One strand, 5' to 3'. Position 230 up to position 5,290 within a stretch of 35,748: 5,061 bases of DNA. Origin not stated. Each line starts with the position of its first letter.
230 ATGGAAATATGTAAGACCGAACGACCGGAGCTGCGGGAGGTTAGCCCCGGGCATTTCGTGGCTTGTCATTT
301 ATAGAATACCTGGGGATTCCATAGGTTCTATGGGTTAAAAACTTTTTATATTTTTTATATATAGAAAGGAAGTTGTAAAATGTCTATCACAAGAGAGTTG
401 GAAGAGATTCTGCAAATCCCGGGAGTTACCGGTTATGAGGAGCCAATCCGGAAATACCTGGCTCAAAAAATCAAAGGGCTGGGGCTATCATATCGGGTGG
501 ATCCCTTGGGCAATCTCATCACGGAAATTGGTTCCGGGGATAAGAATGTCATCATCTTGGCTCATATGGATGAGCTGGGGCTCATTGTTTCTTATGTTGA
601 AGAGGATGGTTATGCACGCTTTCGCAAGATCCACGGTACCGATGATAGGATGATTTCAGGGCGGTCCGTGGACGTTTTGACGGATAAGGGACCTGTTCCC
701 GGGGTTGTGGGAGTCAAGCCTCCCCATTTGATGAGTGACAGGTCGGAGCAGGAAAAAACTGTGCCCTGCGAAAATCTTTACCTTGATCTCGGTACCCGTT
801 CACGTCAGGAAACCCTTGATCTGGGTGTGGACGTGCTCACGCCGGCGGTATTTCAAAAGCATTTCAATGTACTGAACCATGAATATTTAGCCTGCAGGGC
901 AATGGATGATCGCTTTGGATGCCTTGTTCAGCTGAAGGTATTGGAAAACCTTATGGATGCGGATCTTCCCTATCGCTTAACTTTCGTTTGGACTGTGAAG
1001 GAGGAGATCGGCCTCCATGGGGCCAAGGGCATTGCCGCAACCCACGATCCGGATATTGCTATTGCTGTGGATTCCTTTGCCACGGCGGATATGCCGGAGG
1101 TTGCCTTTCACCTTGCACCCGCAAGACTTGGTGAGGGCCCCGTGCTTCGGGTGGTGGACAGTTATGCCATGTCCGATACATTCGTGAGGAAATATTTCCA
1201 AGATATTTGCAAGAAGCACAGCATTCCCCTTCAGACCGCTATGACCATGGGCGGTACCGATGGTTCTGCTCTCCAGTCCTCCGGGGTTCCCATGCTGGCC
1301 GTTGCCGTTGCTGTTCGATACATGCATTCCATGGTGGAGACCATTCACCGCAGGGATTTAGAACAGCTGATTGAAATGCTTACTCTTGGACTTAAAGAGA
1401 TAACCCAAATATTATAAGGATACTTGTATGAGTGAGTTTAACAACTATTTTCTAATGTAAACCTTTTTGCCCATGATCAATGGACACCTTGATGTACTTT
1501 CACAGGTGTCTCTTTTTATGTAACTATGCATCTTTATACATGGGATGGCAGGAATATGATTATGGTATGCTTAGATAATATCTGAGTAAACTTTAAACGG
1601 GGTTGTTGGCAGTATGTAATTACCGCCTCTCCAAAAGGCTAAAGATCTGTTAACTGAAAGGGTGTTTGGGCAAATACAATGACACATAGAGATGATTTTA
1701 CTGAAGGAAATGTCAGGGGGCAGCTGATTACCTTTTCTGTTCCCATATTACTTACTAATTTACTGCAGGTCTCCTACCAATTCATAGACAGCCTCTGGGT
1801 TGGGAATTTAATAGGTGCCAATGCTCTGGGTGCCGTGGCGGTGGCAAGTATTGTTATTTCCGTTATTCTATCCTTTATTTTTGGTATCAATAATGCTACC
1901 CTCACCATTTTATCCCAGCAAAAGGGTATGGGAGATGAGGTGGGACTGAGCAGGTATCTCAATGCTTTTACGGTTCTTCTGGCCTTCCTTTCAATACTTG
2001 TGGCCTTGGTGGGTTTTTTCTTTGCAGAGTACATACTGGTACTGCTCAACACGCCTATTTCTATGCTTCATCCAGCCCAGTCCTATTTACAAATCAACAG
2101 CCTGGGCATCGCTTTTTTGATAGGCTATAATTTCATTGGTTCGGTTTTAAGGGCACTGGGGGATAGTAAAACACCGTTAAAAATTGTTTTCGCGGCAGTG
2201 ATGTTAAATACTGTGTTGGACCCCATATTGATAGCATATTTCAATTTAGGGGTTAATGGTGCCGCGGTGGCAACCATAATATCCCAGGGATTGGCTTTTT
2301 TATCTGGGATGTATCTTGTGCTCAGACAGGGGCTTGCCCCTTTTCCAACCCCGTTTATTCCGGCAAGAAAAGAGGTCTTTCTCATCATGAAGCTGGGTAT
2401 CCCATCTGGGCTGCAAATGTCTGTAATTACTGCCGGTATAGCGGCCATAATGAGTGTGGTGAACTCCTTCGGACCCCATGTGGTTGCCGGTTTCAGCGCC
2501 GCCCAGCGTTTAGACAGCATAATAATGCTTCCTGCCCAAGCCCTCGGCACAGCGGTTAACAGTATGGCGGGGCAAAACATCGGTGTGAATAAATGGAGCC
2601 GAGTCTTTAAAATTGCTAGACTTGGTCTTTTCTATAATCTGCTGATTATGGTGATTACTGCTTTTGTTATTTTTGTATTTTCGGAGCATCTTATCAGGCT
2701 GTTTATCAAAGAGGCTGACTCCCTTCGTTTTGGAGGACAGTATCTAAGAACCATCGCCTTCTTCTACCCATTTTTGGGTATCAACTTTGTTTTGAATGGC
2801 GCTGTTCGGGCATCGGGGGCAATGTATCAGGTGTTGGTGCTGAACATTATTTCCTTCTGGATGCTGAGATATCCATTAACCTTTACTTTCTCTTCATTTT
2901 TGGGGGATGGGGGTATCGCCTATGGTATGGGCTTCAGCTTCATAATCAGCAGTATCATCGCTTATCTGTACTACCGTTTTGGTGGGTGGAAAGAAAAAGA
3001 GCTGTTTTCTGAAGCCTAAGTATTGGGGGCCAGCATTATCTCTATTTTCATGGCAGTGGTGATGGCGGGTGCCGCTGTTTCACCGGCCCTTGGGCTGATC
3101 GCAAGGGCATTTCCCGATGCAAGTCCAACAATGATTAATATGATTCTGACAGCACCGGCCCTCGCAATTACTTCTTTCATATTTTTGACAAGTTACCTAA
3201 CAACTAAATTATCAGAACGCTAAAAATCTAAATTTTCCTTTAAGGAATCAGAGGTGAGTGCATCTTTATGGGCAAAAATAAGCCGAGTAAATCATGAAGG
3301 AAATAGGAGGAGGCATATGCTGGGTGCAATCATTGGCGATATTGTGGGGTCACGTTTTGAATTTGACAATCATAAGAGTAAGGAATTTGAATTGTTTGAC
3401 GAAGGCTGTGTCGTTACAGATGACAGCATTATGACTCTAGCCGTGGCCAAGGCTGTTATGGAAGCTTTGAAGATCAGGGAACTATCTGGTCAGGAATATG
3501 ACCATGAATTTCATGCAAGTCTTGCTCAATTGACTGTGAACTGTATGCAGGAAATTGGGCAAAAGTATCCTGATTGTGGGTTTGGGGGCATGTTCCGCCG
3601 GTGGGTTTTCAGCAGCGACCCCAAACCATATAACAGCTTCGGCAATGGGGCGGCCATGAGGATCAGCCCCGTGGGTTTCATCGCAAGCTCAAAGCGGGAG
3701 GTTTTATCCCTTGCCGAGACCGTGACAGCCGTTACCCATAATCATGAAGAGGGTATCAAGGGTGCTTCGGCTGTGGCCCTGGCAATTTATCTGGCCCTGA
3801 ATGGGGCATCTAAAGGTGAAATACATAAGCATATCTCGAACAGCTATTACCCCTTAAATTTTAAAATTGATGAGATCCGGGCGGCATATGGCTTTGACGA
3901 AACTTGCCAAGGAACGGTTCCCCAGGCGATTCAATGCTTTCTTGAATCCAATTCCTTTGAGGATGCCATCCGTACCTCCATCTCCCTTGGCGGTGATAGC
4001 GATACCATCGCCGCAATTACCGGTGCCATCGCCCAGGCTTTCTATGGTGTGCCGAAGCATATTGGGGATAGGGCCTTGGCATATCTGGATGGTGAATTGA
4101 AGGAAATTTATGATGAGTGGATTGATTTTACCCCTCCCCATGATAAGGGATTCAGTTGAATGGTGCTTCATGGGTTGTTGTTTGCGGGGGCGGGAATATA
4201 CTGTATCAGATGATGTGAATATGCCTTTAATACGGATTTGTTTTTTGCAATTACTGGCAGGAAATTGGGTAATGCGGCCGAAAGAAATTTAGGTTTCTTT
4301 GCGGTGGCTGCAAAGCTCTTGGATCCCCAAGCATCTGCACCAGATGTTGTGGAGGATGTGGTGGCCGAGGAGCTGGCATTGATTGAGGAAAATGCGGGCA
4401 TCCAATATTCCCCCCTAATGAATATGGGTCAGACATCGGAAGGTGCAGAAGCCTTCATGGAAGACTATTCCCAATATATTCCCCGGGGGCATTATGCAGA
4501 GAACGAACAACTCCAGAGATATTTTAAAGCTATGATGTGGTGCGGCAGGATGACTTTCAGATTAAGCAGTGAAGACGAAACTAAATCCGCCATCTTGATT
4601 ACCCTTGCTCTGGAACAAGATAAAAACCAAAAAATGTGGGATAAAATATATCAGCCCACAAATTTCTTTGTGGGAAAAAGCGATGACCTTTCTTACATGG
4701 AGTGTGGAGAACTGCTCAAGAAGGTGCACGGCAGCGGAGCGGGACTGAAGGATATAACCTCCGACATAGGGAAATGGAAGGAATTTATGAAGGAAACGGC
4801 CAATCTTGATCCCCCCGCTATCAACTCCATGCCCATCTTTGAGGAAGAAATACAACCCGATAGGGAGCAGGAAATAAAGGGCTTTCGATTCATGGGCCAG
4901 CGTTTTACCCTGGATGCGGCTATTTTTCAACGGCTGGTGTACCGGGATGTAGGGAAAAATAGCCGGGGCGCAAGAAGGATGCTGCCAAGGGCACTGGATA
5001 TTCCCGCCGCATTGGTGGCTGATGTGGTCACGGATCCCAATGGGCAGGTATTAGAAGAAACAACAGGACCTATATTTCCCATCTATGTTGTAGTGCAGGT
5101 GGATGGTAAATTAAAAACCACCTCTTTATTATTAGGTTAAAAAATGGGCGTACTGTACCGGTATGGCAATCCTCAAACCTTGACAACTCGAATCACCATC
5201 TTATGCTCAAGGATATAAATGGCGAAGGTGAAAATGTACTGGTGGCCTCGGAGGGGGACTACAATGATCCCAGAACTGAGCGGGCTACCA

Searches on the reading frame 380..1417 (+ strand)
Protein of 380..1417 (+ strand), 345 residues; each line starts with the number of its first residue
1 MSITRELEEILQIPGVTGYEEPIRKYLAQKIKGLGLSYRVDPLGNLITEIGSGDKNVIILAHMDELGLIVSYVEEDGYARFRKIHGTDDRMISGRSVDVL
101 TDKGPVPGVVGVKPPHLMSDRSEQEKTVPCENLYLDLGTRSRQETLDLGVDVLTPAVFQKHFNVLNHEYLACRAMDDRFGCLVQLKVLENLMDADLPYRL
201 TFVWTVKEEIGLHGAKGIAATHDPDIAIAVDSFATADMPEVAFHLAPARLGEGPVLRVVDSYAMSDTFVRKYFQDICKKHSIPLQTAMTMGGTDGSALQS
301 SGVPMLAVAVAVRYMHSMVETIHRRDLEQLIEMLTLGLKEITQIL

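Call 42: search_protein_families(library=pfam, proteins=[window:380-1417:+])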
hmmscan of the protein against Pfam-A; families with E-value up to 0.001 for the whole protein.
window:380-1417:+ (345 aa): 4 families
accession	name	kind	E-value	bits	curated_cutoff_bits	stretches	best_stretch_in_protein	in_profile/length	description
PF05343.19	Peptidase_M42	-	1.3e-84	284.2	23.2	1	44-333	1-292/292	M42 glutamyl aminopeptidase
PF04389.22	Peptidase_M28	-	7.6e-08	32.7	21.3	1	174-323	30-175/193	Peptidase family M28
PF01546.33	Peptidase_M20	-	3.1e-07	30.9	24.6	1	171-335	30-201/206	Peptidase family M20/M25/M40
PF02127.20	Peptidase_M18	-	6.1e-05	22.5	24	0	249-334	336-428/432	Aminopeptidase I zinc metalloprotease (M18)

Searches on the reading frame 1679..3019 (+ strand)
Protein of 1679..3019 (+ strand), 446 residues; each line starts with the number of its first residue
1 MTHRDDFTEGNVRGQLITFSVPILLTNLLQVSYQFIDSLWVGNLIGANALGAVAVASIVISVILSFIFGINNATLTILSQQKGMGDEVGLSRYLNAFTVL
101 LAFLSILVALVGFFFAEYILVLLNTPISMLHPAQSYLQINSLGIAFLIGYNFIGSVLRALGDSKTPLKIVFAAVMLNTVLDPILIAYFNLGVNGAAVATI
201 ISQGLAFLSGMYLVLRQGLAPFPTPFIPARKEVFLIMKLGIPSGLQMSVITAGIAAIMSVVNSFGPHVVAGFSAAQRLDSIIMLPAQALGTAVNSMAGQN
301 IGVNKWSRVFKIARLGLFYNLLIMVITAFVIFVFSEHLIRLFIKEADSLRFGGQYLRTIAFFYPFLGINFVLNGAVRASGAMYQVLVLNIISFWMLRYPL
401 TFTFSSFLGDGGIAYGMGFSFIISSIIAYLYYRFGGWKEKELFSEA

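Call 42: search_protein_families(library=pfam, proteins=[window:1679-3019:+])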
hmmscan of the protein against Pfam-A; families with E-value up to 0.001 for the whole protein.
window:1679-3019:+ (446 aa): 2 families
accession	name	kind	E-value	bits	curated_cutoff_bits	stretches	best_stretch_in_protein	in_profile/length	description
PF01554.23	MatE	-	3.2e-63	212.6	24.9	2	22-183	1-161/161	MatE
PF03023.19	MurJ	-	8.1e-08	31.7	27.4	1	30-238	213-417/451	Lipid II flippase MurJ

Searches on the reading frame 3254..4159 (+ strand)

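Call 42: search_protein_families(library=pfam, proteins=[window:3254-4159:+])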
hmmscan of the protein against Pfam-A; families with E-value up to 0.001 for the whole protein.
window:3254-4159:+ (301 aa): 1 family
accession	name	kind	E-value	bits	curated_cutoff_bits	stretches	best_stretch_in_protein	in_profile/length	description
PF03747.19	ADP_ribosyl_GH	-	6.3e-39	134.8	26.2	1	22-266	3-281/287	ADP-ribosylglycohydrolase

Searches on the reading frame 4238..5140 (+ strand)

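Call 42: search_protein_families(library=pfam, proteins=[window:4238-5140:+])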
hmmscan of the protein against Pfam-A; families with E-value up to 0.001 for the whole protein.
window:4238-5140:+ (300 aa): 1 family
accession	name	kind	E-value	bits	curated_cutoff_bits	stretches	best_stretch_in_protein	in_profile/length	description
PF11369.13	DUF3160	-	9.8e-92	308.9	25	2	7-259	89-338/632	Protein of unknown function (DUF3160)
